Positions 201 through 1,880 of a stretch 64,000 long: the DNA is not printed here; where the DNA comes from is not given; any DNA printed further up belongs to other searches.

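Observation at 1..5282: Odd minus-strand gene string: A118-type holin, tail-fibre-like Ig-repeat protein, N-terminally truncated Mur-ligase-like protein, Y/D-rich protein, and a 615-aa ImmA/IrrE peptidase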

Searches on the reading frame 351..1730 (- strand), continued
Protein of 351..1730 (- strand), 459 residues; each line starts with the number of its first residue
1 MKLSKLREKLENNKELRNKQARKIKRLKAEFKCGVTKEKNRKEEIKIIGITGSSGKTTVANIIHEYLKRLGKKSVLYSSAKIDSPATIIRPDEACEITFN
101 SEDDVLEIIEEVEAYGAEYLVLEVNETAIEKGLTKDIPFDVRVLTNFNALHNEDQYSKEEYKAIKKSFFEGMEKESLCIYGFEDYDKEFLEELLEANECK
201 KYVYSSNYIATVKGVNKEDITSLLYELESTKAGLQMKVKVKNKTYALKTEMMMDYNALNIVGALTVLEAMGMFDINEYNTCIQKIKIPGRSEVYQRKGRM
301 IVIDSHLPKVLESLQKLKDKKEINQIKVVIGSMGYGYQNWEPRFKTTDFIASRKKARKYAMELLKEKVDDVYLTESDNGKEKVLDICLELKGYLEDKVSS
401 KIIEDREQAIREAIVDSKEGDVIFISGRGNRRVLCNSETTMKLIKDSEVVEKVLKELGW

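Call 55: predict_structure(alignment_id=A1)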
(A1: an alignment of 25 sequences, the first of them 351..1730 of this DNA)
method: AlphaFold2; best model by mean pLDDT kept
length: 459 residues; sequences in the alignment: 25
mean_pLDDT: 83.8   pTM: 0.85
mean pLDDT of the five models: 83.8, 82.1, 80.8, 80.5, 75.5
residues with pLDDT >= 90: 242; 70-90: 127; 50-70: 69; < 50: 21
segments of 3 or more residues with pLDDT < 50: 33-42, 434-441
pLDDT, mean of each block of 10 residues (from residue 1): 58 57 58 45 77 92 95 88 72 54 77 85 89 86 92 85 93 91 90 93 94 89 95 94 93 92 97 95 83 91 90 94 96 65 77 89 95 77 89 95 93 97 84 46 74 94
secondary structure, 60 per line:
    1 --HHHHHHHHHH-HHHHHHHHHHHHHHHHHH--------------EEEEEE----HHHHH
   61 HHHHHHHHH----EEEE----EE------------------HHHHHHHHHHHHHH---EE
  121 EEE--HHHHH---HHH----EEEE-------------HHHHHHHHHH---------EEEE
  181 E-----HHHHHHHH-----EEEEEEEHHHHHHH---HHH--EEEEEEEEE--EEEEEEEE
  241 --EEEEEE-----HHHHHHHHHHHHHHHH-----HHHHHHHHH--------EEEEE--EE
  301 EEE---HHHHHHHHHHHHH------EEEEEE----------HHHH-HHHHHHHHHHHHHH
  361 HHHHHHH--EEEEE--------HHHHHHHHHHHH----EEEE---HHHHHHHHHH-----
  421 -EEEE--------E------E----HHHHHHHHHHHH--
elements in order: H3-12 H14-31 E46-51 H56-69 E74-77 H102-115 E119-123 H126-130 E141-144 H158-167 E177-181 H187-194 E200-206 H207-213 E222-230 E233-240 E243-248 H254-269 H275-283 E292-296 E299-303 H307-319 E326-331 H342-345 H347-367 E370-374 H383-394 E399-402 H406-415 E422-425 H446-457

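Call 57: fold_search(model_id=the predicted structure, library=pdb)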
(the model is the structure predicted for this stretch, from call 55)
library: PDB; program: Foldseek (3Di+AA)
matches with E <= 10: 1501; with E <= 0.001: 161
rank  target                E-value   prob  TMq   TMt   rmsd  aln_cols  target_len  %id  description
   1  4bub_B                1.4e-26  1.00  0.70  0.66   4.1       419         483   22  CRYSTAL STRUCTURE OF MURE LIGASE FROM THERMOTOGA MARITIMA IN COMPLEX WITH ADP (released 2013-07-17)
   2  8r6s_Q                4.2e-26  1.00  0.71  0.61   3.9       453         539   19  Plastid-encoded RNA polymerase (Integrated model) (released 2024-03-13)
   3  4bub_A                2.9e-25  1.00  0.72  0.70   3.6       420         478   22  CRYSTAL STRUCTURE OF MURE LIGASE FROM THERMOTOGA MARITIMA IN COMPLEX WITH ADP (released 2013-07-17)
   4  8g6p                  1.3e-23  1.00  0.67  0.61   4.6       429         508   18  Crystal structure of Mycobacterium thermoresistibile MurE in complex with ADP and 2,6-Diaminopimelic acid (released 2023-04-05)
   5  2wtz_B                2.1e-23  1.00  0.68  0.62   4.7       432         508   19  MurE ligase of Mycobacterium Tuberculosis (released 2009-12-15)
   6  4c12                  5.2e-23  1.00  0.66  0.62   4.4       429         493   17  X-ray Crystal Structure of Staphylococcus aureus MurE with UDP-MurNAc- Ala-Glu-Lys and ADP (released 2013-10-02)
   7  9epc_Q                1.4e-22  1.00  0.70  0.73   4.0       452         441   19  Cryo-EM structure of the Plastid-encoded RNA polymerase from Sinapis alba (released 2025-06-18)
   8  2wtz_A                2.4e-22  1.00  0.68  0.62   4.6       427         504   20  MurE ligase of Mycobacterium Tuberculosis (released 2009-12-15)
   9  2xja_A                8.1e-22  1.00  0.67  0.61   4.7       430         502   20  Structure of MurE from M.tuberculosis with dipeptide and ADP (released 2010-08-18)
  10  7d27                  8.1e-22  1.00  0.61  0.58   6.1       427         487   19  Structure of UDP-N-acetylmuramoyl-L-alanyl-D-glutamate--2, 6-diaminopimelate ligase (released 2021-07-28)
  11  2xja_C                1.4e-21  1.00  0.68  0.63   4.5       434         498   20  Structure of MurE from M.tuberculosis with dipeptide and ADP (released 2010-08-18)
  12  2xja_B                1.4e-21  1.00  0.68  0.63   4.4       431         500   20  Structure of MurE from M.tuberculosis with dipeptide and ADP (released 2010-08-18)
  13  4c13                  2.4e-21  1.00  0.66  0.62   4.4       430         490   17  x-ray crystal structure of Staphylococcus aureus MurE with UDP-MurNAc- Ala-Glu-Lys (released 2013-10-02)
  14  7b68_A                7.5e-21  1.00  0.64  0.60   5.6       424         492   19  Crystal structure of MurE from E.coli in complex with Z57299526 (released 2020-12-23)
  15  1e8c_B                8.4e-21  1.00  0.66  0.61   4.6       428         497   19  Structure of MurE the UDP-N-acetylmuramyl tripeptide synthetase from E. coli (released 2001-09-13)
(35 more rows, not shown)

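Call 67: search_solved_structures(query=L001:11384-16267:+, max_evalue=0.01, show_alignments=0)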
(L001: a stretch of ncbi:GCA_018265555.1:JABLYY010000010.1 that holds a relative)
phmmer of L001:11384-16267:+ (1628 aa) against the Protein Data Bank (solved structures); distinct sequences matched with E-value up to 0.01: 3.
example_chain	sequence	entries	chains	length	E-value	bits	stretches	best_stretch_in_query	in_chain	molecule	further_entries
8h8a_A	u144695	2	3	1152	2.7e-05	25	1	1354-1412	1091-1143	Putative Rhs-family protein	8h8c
8h8b_A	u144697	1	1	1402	7.5e-05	23.5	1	1354-1413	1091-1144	Putative Rhs-family protein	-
7q97_A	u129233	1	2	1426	0.00025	21.8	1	1264-1414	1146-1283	Rhs family protein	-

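Call 69: search_solved_structures(query=A5, max_evalue=0.001, show_alignments=0)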
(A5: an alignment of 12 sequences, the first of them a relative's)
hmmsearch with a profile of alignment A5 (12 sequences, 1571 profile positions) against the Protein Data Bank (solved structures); distinct sequences matched with E-value up to 0.001: 30.
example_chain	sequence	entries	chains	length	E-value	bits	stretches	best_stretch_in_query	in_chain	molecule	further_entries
8h8b_A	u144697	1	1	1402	1e-47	165.7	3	1078-1389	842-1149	Putative Rhs-family protein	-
8h8a_A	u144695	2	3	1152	1.7e-47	165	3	1078-1386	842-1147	Putative Rhs-family protein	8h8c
8qja_A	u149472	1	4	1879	5.5e-34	120.2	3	1072-1362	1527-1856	Putative type VI secretion system YD repeat-containing Rhs element Vgr protein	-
7q97_A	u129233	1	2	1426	4.7e-32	113.8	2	1008-1391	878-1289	Rhs family protein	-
8qjd_A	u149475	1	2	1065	6.3e-28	100.1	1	1074-1386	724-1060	Salmonella bongori Rhs core domain (residues 360-1420)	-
8qjb_A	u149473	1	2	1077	6.3e-28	100.1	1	1074-1386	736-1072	T6SS-associated Rhs core domain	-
8qjc_A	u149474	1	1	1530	3.4e-27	97.7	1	1074-1388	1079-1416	T6SS-associated Rhs core and toxin domain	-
8uy4_A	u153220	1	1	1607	1.1e-25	92.7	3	1079-1269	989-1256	Tse15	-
8uxt_A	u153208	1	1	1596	2.3e-25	91.6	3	1079-1269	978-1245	Tse15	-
9pt5_A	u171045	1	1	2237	8.2e-23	83.2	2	1076-1389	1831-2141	Teneurin-like protein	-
8fjp_A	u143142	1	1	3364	9.1e-23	83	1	1149-1490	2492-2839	salivary gland surface protein 1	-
9ifo_A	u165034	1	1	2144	2.4e-22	81.6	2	1076-1385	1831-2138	Teneurin-Like Protein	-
6ska_A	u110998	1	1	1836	9.1e-18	66.4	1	683-1386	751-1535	Teneurin-2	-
6fb3_A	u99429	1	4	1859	9.5e-18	66.4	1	683-1386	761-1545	Teneurin-2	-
6ske_A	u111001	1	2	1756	9.6e-18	66.4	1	683-1386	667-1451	Teneurin-2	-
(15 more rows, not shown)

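Call 70: search_protein_families(library=pfam, alignment_id=A5, max_evalue=0.01)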
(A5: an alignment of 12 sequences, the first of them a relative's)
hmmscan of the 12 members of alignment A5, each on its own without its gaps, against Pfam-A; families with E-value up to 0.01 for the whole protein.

A. member 1, L001:11384-16267:+ (1628 aa): 1 family
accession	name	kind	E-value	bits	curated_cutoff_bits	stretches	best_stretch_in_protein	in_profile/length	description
PF05593.20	RHS_repeat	-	0.0049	17.7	22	0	903-925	6-27/38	RHS Repeat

B. families by the number of members that match (of 12 scanned): 9 families
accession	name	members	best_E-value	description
PF05593.20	RHS_repeat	11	4.8e-15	RHS Repeat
PF07591.16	PT-HINT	4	2.4e-20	Pretoxin HINT domain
PF20148.4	DUF6531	4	9.3e-07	Domain of unknown function (DUF6531)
PF13403.11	Hint_2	4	8e-05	Hint domain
PF08517.17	AXH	4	0.00013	Ataxin-1 and HBP1 module (AXH)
PF14890.11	Intein_splicing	3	5.1e-13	Intein splicing domain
PF13385.13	Laminin_G_3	1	7.6e-07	Concanavalin A-like lectin/glucanases superfamily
PF02210.31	Laminin_G_2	1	3.2e-05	Laminin G domain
PF01079.26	Hint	1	0.0036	Hint module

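Call 73: search_protein_families(library=phrogs, proteins=[L016:57-2783:+, L016:3368-4654:+, L016:5041-5478:-, L016:5688-6779:+, L016:7104-7946:+, L016:8573-9181:+, L016:9184-9510:+, L016:9514-9996:+, L016:11335-12294:+], max_evalue=0.001)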
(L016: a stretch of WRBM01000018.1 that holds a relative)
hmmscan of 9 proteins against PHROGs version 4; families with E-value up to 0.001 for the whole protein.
L016:57-2783:+ (908 aa): 0 families

L016:3368-4654:+ (428 aa): 3 families
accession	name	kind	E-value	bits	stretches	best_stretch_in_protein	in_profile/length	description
phrog_12156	-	DNA, RNA and nucleotide metabolism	6.7e-50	171.1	1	1-419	16-474/485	DNA helicase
phrog_1687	-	transcription regulation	7.3e-05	23.8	1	367-420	65-118/162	MarR family transcrition regulator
phrog_989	-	unknown function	0.00063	20.5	0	382-412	6-40/70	-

L016:5041-5478:- (145 aa): 1 family
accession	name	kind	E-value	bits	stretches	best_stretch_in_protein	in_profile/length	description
phrog_6948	-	unknown function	0.00081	19.6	1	10-130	8-134/372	-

L016:5688-6779:+ (363 aa): 1 family
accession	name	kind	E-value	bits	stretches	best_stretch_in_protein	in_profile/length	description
phrog_3971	-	unknown function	1.4e-07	31.8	1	89-181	88-182/331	-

L016:7104-7946:+ (280 aa): 1 family
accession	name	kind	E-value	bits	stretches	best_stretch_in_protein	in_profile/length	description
phrog_34255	-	unknown function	0.00016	20.6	1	113-173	766-823/1044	-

L016:8573-9181:+ (202 aa): 0 families

L016:9184-9510:+ (108 aa): 0 families

L016:9514-9996:+ (160 aa): 0 families

L016:11335-12294:+ (319 aa): 0 families

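Call 78: search_protein_families(library=padloc, proteins=[window:351-1730:-, L002:16950-18872:+], max_evalue=0.001)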
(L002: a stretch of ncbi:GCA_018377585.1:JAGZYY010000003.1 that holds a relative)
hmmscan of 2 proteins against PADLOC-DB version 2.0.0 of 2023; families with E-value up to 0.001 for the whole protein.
window:351-1730:- (459 aa): 0 families

L002:16950-18872:+ (640 aa): 1 family
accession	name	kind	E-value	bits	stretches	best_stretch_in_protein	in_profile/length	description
PDLC04896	PDC-S06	-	0.00023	17.9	1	358-420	513-579/732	-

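Call 84: search_protein_representatives(alignment_id=A1)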
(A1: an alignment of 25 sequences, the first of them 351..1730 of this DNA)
Query: 25 sequences, 453 profile positions. Proteins with E-value up to 0.001 (for the whole library): 10910; up to 1e-10: 4860; up to 1e-30: 92. The best 150 are listed.
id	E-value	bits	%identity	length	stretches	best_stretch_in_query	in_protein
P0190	3.6e-196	668.7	-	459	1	1-453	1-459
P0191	1.4e-191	653.6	-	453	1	2-453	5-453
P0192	1.8e-180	617.0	-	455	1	8-453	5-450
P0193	4.8e-176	602.4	-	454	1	1-449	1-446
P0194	4.9e-167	572.7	-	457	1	1-451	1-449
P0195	2.8e-164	563.6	-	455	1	1-453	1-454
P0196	2.4e-162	557.2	-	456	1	1-453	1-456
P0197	6.6e-160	549.1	-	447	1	1-453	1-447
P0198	3.9e-157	540.0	-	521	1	30-453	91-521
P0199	2.5e-155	534.1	-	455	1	2-451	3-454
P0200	2.9e-149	514.1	-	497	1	3-451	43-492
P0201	3.5e-148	510.5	-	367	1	75-356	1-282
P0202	1.2e-138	479.1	-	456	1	1-453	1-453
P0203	1.5e-132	459.0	-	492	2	24-453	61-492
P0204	8.3e-128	443.3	-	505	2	34-449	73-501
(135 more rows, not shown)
